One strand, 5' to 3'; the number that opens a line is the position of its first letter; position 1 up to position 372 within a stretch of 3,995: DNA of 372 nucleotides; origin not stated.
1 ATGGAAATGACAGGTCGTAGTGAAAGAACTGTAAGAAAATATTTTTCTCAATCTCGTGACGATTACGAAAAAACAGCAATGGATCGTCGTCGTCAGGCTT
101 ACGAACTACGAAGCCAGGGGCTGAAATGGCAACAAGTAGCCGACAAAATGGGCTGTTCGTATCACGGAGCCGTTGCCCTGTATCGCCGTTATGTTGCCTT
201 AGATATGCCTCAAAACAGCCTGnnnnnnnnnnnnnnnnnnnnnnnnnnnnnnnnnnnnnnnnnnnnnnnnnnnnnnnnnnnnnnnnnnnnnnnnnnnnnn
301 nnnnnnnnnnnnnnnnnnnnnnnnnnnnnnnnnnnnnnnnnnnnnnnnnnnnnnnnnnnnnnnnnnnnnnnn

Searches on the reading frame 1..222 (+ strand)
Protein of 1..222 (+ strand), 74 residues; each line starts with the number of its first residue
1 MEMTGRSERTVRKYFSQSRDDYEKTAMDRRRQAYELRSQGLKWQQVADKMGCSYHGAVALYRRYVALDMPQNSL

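Call 4: search_protein_families(proteins=[window:1-222:+], library=ncbifam, max_evalue=1)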
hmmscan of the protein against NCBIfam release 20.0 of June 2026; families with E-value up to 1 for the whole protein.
window:1-222:+ (74 aa): 1 family
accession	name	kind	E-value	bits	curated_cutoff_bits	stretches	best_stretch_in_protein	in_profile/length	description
NF033546.1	transpos_IS21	equivalog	0.028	13.9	160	1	4-70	18-85/294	IS21 family transposase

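Call 5: search_protein_families(proteins=[window:1-222:+], library=phrogs, max_evalue=1)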
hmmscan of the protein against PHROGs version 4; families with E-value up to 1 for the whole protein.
window:1-222:+ (74 aa): 13 families
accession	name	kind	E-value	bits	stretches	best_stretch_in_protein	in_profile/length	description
phrog_645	-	DNA, RNA and nucleotide metabolism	5.4e-07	30.9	1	16-66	13-64/196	Rnase E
phrog_664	-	DNA, RNA and nucleotide metabolism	0.00013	22.8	1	2-53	60-113/210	DNA binding protein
phrog_3855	-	DNA, RNA and nucleotide metabolism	0.00072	21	1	16-59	55-98/115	HTH DNA binding protein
phrog_3910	-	transcription regulation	0.0012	18.8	1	16-56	60-101/356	transcriptional regulator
phrog_28434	-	unknown function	0.02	16.3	1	24-56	6-38/98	-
phrog_2500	-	unknown function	0.038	14.4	1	9-55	77-129/248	-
phrog_7067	-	head and packaging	0.11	13.7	0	13-53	11-44/56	terminase small subunit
phrog_5714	-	unknown function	0.11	13.6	1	1-50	14-64/95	-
phrog_16553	-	transcription regulation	0.12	13.5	1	25-62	7-43/92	transcriptional repressor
phrog_36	-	transcription regulation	0.12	12.9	1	40-55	155-170/220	transcriptional regulator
phrog_1157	-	integration and excision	0.12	12.6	0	34-56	11-33/422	transposase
phrog_836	-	transcription regulation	0.31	12.1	0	26-67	82-123/133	late transcriptional activator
phrog_9366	-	integration and excision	0.35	11.9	0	28-52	69-93/109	transposase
